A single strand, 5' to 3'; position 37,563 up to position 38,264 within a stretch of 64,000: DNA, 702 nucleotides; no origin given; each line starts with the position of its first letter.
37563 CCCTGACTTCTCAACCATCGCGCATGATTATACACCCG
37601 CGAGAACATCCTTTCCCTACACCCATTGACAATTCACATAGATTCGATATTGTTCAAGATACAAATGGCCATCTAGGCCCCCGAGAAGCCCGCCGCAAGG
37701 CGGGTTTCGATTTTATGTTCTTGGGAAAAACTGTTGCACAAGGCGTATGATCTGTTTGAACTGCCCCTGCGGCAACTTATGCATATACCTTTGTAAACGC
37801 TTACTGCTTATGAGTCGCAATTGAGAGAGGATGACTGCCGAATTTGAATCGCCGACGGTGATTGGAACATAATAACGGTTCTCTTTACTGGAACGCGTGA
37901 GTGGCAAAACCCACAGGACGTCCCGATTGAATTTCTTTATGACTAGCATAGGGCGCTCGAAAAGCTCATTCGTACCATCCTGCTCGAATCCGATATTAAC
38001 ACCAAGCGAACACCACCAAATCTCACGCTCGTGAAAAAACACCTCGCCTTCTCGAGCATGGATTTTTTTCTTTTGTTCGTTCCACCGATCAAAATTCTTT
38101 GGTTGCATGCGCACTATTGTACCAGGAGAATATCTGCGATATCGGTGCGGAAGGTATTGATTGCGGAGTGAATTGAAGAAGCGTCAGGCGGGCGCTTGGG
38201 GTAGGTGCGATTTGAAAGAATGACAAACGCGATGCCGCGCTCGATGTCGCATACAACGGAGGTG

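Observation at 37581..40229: Solitary MazF/PemK-like toxin translationally coupled to a serine hydrolase and a DHOD-like gene, with no antitoxin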

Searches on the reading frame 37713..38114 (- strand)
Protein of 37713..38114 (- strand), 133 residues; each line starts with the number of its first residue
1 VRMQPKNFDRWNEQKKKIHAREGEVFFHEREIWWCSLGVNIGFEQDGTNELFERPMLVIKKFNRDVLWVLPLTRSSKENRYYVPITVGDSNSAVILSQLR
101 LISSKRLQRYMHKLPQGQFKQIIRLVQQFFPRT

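Call 3: search_protein_families(library=pfam, proteins=[window:37713-38114:-], max_evalue=0.01)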
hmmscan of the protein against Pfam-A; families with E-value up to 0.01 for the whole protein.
window:37713-38114:- (133 aa): 1 family
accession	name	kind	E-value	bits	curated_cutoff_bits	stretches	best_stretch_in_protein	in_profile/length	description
PF02452.23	PemK_toxin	-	7.3e-12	45.9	23.1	1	30-130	3-109/109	PemK-like, MazF-like toxin of type II toxin-antitoxin system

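Call 5: search_protein_families(library=ncbifam, proteins=[window:37713-38114:-], max_evalue=0.01)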
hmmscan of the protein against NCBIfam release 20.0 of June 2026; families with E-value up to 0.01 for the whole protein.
window:37713-38114:- (133 aa): 0 families

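Call 6: search_solved_structures(query=window:37713-38114:-, max_evalue=1, show_alignments=3)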
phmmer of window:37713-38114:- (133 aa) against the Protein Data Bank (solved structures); distinct sequences matched with E-value up to 1: 0.

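Call 7: find_homologous_proteins(query=window:37713-38114:-)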
Query window:37713-38114:- (133 aa): 957 proteins with E <= 0.001 among 959 candidates; the best 120 are listed.
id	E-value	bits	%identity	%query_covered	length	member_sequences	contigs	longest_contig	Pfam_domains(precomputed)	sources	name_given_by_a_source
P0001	2.0e-81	288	96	100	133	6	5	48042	PF02452.24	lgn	-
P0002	1.6e-74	266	88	98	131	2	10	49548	PF02452.24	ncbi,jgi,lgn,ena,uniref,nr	ncbi:hypothetical protein A3H16_03180 [Candidatus Kaiserbacteria bacterium RIFCSPLOWO2_12_FULL_53_8]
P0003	2.5e-73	262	83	98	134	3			PF02452.24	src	-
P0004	1.7e-72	259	86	98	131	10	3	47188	PF02452.24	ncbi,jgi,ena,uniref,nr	ncbi:hypothetical protein A3C20_02100 [Candidatus Kaiserbacteria bacterium RIFCSPHIGHO2_02_FULL_55_2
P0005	4.6e-72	258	85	96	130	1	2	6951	PF02452.24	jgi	jgi:mRNA interferase MazF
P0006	7.3e-72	257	84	96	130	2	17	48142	PF02452.24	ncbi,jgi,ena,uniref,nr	ncbi:hypothetical protein A3H16_03565 [Candidatus Kaiserbacteria bacterium RIFCSPLOWO2_12_FULL_53_8]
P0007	1.8e-71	256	83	99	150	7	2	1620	PF02452.24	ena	-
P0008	2.4e-71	256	84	96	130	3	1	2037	PF02452.24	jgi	jgi:mRNA interferase MazF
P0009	2.9e-71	255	84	98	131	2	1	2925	PF02452.24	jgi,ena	-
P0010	3.1e-70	252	83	98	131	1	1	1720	PF02452.24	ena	-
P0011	7.1e-70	251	81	99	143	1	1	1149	PF02452.24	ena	-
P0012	8.2e-70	251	82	98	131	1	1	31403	PF02452.24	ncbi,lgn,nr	ncbi:MAG: type II toxin-antitoxin system PemK/MazF family toxin [bacterium]|nr:type II toxin-antitox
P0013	8.5e-70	251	82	98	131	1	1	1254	PF02452.24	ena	-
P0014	8.6e-70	251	83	98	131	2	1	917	PF02452.24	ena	-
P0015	8.7e-70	251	81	96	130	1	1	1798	PF02452.24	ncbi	-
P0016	1.5e-69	250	80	98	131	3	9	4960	PF02452.24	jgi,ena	-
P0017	2.0e-69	249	83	96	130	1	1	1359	PF02452.24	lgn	-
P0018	3.8e-69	249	82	98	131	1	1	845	PF02452.24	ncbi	-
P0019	3.9e-68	245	81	98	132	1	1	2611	PF02452.24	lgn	-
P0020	6.3e-68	245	81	97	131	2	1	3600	PF02452.24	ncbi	-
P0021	2.3e-67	243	76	98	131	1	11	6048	PF02452.24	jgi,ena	-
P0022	2.8e-66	239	80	96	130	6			PF02452.24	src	-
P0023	4.9e-66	238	80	95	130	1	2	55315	PF02452.24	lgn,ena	-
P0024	5.4e-66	238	80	98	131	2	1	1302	PF02452.24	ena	-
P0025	9.7e-66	238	76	98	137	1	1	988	PF02452.24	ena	-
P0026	1.1e-65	237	78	96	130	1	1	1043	PF02452.24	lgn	-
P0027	5.5e-64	232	77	95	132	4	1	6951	PF02452.24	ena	-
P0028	3.1e-63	229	73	95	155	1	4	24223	PF02452.24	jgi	jgi:mRNA interferase MazF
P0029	6.1e-63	228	75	96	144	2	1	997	PF02452.24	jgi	-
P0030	6.3e-63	228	73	96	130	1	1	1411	PF02452.24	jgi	jgi:mRNA interferase MazF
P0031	1.4e-62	227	73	96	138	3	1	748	PF02452.24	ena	-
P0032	4.5e-61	222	74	95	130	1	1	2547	PF02452.24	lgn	-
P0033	9.9e-60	218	73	95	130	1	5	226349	PF02452.24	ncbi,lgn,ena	-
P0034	4.8e-58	213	70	100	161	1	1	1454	PF02452.24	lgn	-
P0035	1.4e-57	211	82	83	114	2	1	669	PF02452.24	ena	-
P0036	2.5e-57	210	70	98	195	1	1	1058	PF02452.24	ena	-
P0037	5.7e-56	206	68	96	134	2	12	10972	PF02452.24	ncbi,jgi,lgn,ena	ncbi:MAG TPA: type II toxin-antitoxin system PemK/MazF family toxin [Candidatus Paceibacterota bacte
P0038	2.1e-54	201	71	95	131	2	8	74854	PF02452.24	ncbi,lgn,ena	-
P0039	1.1e-53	199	68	96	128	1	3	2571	PF02452.24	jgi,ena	-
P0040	1.5e-53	198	68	95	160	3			PF02452.24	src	-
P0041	2.3e-52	194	66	96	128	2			PF02452.24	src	-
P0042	2.4e-52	194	67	97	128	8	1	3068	PF02452.24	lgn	-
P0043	5.2e-52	193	68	97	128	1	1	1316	PF02452.24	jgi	jgi:mRNA interferase MazF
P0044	1.6e-51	192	70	96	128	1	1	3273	PF02452.24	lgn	-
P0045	9.2e-51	189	62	96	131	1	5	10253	PF02452.24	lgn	-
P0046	1.0e-50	189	69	95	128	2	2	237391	PF02452.24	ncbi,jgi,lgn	jgi:mRNA interferase MazF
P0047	1.0e-49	186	66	95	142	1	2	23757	PF02452.24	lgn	-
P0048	1.2e-49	185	70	88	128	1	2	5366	PF02452.24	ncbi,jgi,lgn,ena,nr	ncbi:MAG TPA: type II toxin-antitoxin system PemK/MazF family toxin [Candidatus Paceibacterota bacte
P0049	2.0e-49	185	66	95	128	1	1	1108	PF02452.24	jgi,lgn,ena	-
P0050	3.6e-49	184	66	94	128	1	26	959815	PF02452.24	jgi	jgi:mRNA-degrading endonuclease toxin of MazEF toxin-antitoxin module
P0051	6.8e-49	183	68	95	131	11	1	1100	PF02452.24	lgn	-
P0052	1.4e-48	182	61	95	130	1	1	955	PF02452.24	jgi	jgi:mRNA interferase MazF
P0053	1.6e-48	182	61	98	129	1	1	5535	PF02452.24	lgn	-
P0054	2.3e-48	181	63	95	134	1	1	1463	PF02452.24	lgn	-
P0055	2.4e-48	181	64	95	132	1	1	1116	PF02452.24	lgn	-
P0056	2.5e-48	181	65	95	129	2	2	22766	PF02452.24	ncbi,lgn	-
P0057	5.7e-48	180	64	95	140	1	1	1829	PF02452.24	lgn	-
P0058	6.2e-48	180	60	95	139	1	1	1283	PF02452.24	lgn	-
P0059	8.0e-48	180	63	95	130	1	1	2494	PF02452.24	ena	-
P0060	1.5e-47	179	64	95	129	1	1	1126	PF02452.24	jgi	jgi:mRNA interferase MazF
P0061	3.0e-47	178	76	76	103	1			PF02452.24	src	-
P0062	4.4e-47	177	65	95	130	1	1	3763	PF02452.24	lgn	-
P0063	4.7e-47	177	61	95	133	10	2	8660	PF02452.24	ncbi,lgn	-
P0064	8.1e-47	176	62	94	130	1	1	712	PF02452.24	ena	-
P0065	9.3e-47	176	61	95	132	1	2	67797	PF02452.24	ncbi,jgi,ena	-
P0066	1.0e-46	176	64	95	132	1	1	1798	PF02452.24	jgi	-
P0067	2.0e-46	175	63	95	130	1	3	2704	PF02452.24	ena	-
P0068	2.1e-46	175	60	94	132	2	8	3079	PF02452.24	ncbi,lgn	-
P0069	2.7e-46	175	62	95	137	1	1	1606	PF02452.24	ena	-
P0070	2.9e-46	174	63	95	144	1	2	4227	PF02452.24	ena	-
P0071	3.4e-46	174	62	95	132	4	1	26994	PF02452.24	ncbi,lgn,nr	ncbi:MAG: type II toxin-antitoxin system PemK/MazF family toxin [Candidatus Staskawiczbacteria bacte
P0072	4.1e-46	174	60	95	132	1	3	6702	PF02452.24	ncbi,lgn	-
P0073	6.0e-46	173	62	95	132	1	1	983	PF02452.24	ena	-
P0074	6.8e-46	173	63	95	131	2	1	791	PF02452.24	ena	-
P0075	6.8e-46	173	62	95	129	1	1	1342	PF02452.24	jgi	jgi:mRNA interferase MazF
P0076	7.4e-46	173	62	95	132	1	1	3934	PF02452.24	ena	-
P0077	8.3e-46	173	63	95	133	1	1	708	PF02452.24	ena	-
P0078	9.7e-46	173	62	95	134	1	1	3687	PF02452.24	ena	-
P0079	1.0e-45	173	58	98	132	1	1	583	PF02452.24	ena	-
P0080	1.1e-45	173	61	98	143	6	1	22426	PF02452.24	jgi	-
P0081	1.2e-45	172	60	96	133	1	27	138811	PF02452.24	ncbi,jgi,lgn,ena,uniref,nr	ncbi:MAG: hypothetical protein A2312_02990 [Candidatus Staskawiczbacteria bacterium RIFOXYB2_FULL_32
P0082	1.3e-45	172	62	95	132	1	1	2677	PF02452.24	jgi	-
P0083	3.4e-45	171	62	95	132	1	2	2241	PF02452.24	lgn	-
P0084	4.5e-45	171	62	96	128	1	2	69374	PF02452.24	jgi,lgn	-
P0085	4.9e-45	171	60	94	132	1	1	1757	PF02452.24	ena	-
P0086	6.4e-45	170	60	96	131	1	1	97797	PF02452.24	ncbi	ncbi:MAG: type II toxin-antitoxin system PemK/MazF family toxin [Patescibacteria group bacterium]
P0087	7.2e-45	170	60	98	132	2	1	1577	PF02452.24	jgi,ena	-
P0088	7.3e-45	170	62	93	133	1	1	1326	PF02452.24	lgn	-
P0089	7.8e-45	170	61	94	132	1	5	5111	PF02452.24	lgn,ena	-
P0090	8.8e-45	170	61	95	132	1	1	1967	PF02452.24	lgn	-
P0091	1.1e-44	169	59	95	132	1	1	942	PF02452.24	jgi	jgi:mRNA interferase MazF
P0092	1.3e-44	169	63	94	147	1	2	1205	PF02452.24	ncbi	-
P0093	1.4e-44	169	61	95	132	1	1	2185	PF02452.24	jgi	-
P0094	1.8e-44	169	58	98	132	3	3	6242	PF02452.24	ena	-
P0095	2.9e-44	168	61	95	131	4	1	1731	PF02452.24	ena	-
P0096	3.0e-44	168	58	95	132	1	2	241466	PF02452.24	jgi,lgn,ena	jgi:mRNA-degrading endonuclease toxin of MazEF toxin-antitoxin module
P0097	3.1e-44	168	58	95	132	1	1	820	PF02452.24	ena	-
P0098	3.4e-44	168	61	95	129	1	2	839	PF02452.24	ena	-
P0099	8.0e-44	167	60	95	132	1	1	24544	PF02452.24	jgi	jgi:mRNA-degrading endonuclease toxin of MazEF toxin-antitoxin module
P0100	1.2e-43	166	59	95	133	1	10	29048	PF02452.24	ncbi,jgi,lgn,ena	-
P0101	1.4e-43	166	58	94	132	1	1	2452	PF02452.24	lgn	-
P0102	2.6e-43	165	60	94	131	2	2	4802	PF02452.24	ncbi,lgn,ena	-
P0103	2.7e-43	165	59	95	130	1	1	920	PF02452.24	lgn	-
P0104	4.4e-43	164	58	95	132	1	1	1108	PF02452.24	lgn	-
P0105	5.7e-43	164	57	95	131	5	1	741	PF02452.24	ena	-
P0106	6.3e-43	164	58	95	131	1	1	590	PF02452.24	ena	-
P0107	9.3e-43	163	58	97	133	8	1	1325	PF02452.24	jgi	jgi:mRNA-degrading endonuclease toxin of MazEF toxin-antitoxin module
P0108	1.4e-42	163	57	95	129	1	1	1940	PF02452.24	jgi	jgi:mRNA-degrading endonuclease toxin of MazEF toxin-antitoxin module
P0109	2.9e-42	162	58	94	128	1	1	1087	PF02452.24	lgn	-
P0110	4.2e-42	161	62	95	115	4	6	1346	PF02452.24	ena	-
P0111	5.4e-42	161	58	98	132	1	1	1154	PF02452.24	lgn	-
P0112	5.5e-42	161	57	95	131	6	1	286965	PF02452.24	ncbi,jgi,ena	ncbi:MAG TPA: type II toxin-antitoxin system PemK/MazF family toxin [Methylocella sp.]|jgi:mRNA-degr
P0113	1.4e-41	159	59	94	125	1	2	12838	PF02452.24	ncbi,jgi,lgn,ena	ncbi:MAG: type II toxin-antitoxin system PemK/MazF family toxin [Patescibacteria group bacterium]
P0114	2.0e-41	159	59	94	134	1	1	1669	PF02452.24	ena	-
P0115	2.2e-41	159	57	95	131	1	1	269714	PF02452.24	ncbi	-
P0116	2.5e-41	159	59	95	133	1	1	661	PF02452.24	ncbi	-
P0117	9.7e-41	157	58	97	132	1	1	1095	PF02452.24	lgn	-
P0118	1.1e-40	156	54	95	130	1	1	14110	PF02452.24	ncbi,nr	ncbi:MAG: hypothetical protein JWN49_458 [Parcubacteria group bacterium]|nr:hypothetical protein [Pa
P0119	1.2e-40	156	56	95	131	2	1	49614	PF02452.24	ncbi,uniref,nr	ncbi:type II toxin-antitoxin system PemK/MazF family toxin [Methylocystis suflitae]|uniref:type II t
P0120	1.3e-40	156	60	94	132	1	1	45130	PF02452.24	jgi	jgi:mRNA interferase MazF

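Call 9: find_encoding_contigs(protein=P0002, flank=5000, max_places=4)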
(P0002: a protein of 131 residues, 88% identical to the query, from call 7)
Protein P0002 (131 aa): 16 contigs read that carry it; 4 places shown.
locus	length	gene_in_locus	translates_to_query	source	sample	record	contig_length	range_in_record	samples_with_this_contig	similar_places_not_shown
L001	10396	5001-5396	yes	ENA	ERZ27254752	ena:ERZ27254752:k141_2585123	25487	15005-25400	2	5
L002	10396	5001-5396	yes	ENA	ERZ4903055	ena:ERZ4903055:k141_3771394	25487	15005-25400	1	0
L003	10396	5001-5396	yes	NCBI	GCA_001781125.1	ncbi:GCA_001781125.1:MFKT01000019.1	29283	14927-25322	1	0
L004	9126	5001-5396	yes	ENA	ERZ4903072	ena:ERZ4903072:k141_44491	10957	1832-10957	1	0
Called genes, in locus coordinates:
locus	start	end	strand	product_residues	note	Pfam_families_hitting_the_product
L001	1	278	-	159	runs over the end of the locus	-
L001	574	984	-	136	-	PF01641:SelR, PF24046:At4g08330 (faint)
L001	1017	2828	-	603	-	PF00009:GTP_EFTU, PF01926:MMR_HSR1, PF22042:EF-G_D2 (faint), PF03144:GTP_EFTU_D2, PF00679:EFG_C, PF21018:BipA_C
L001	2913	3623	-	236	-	PF13462:Thioredoxin_4, PF01323:DSBA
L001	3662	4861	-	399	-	PF00704:Glyco_hydro_18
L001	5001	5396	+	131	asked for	PF02452:PemK_toxin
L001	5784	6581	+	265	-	PF00248:Aldo_ket_red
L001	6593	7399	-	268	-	PF09972:DUF2207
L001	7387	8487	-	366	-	PF00665:rve (weak), PF13683:rve_3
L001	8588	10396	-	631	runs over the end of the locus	?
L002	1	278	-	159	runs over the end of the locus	-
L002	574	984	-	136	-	PF01641:SelR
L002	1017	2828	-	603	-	PF00009:GTP_EFTU, PF01926:MMR_HSR1, PF03144:GTP_EFTU_D2, PF00679:EFG_C, PF21018:BipA_C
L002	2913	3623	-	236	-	PF13462:Thioredoxin_4, PF01323:DSBA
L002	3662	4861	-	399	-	PF00704:Glyco_hydro_18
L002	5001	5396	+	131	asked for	PF02452:PemK_toxin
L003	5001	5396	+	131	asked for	PF02452:PemK_toxin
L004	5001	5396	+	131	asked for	PF02452:PemK_toxin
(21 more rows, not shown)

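Call 10: find_encoding_contigs(protein=P0006, flank=5000, max_places=4)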
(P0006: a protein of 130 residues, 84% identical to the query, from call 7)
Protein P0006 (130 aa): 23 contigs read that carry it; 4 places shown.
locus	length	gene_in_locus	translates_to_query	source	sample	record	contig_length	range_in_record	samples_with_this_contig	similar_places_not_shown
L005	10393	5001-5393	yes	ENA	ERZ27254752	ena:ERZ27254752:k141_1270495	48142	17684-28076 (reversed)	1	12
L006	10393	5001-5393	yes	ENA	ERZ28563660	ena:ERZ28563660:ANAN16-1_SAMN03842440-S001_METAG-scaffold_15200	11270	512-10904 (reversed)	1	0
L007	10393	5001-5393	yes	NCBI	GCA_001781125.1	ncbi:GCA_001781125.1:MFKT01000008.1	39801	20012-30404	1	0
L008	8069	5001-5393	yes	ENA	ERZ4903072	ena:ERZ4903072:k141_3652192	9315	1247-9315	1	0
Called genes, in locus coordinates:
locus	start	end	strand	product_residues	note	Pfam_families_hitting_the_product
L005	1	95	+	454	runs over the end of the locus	PF00266:Aminotran_5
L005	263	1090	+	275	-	PF13365:Trypsin_2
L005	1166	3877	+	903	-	PF02861:Clp_N, PF23569:NBD_SMAX1 (weak), PF00004:AAA, PF17871:AAA_lid_9, PF00158:Sigma54_activat (weak), PF07724:AAA_2, PF07728:AAA_5, PF10431:ClpB_D2-small, +4 more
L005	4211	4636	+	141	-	-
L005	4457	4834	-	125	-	-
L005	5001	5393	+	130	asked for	PF02452:PemK_toxin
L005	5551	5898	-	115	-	-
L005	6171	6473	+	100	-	-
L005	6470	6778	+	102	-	-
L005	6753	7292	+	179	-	-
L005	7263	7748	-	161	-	-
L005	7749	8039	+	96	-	-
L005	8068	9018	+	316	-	-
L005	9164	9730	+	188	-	PF04542:Sigma70_r2, PF08281:Sigma70_r4_2, PF04545:Sigma70_r4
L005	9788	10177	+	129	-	-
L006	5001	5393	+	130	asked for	PF02452:PemK_toxin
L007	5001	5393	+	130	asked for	PF02452:PemK_toxin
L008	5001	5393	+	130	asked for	PF02452:PemK_toxin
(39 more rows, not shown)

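Call 11: find_encoding_contigs(protein=P0001, flank=6000, max_places=3)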
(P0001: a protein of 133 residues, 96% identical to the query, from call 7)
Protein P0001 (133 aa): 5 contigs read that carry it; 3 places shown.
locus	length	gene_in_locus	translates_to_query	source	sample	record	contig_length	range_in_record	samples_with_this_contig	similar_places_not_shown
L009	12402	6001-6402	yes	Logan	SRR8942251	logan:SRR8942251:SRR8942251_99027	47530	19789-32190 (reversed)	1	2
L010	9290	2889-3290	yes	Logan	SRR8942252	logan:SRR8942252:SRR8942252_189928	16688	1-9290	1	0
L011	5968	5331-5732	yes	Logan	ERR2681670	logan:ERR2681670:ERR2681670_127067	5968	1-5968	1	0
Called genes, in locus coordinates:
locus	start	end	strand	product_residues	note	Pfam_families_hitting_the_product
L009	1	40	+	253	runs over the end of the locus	PF00849:PseudoU_synth_2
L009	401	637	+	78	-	-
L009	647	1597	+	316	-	PF00413:Peptidase_M10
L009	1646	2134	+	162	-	PF01863:YgjP-like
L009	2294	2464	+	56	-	-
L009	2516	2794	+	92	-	-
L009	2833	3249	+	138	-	-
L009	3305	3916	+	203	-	PF12917:YfbR-like (faint), PF13023:HD_3, PF01966:HD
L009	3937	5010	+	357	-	PF01180:DHO_dh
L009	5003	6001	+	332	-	PF00144:Beta-lactamase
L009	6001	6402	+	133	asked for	PF02452:PemK_toxin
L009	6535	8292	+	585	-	-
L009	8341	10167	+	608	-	PF13522:GATase_6, PF13537:GATase_7, PF01380:SIS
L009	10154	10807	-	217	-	PF00702:Hydrolase, PF13419:HAD_2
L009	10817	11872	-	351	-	PF00438:S-AdoMet_synt_N, PF02772:S-AdoMet_synt_M, PF02773:S-AdoMet_synt_C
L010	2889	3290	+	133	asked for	PF02452:PemK_toxin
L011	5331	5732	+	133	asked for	PF02452:PemK_toxin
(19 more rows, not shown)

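Call 12: find_encoding_contigs(protein=P0050, flank=4000, max_places=4)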
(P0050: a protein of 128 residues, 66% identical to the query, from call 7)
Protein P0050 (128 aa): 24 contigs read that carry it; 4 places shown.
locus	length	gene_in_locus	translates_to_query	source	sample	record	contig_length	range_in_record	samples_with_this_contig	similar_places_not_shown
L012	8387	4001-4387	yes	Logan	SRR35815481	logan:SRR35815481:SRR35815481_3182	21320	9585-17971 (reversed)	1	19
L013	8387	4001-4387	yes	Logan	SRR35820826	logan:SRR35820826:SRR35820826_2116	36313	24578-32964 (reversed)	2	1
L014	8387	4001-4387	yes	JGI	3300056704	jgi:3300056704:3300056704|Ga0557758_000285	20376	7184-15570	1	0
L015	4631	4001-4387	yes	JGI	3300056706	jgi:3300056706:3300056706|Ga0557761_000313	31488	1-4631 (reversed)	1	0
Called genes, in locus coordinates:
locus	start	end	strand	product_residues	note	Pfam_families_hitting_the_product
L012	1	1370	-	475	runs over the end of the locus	PF18915:DUF5667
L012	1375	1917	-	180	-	PF04542:Sigma70_r2, PF08281:Sigma70_r4_2, PF04545:Sigma70_r4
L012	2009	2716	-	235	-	-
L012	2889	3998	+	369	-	PF00082:Peptidase_S8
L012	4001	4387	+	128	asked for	PF02452:PemK_toxin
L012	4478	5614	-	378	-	PF00390:malic, PF03949:Malic_M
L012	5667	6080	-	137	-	PF04138:GtrA_DPMS_TM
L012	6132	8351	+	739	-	PF17191:RecG_wedge, PF01336:tRNA_anti-codon (weak), PF00270:DEAD, PF04851:ResIII, PF00271:Helicase_C, PF19833:RecG_dom3_C (weak)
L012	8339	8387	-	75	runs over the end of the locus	PF09834:DUF2061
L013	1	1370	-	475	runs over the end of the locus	PF18915:DUF5667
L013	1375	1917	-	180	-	PF04542:Sigma70_r2, PF08281:Sigma70_r4_2, PF04545:Sigma70_r4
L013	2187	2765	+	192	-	-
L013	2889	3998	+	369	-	PF00082:Peptidase_S8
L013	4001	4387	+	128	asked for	PF02452:PemK_toxin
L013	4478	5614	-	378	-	PF00390:malic, PF03949:Malic_M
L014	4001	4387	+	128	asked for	PF02452:PemK_toxin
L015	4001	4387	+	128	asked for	PF02452:PemK_toxin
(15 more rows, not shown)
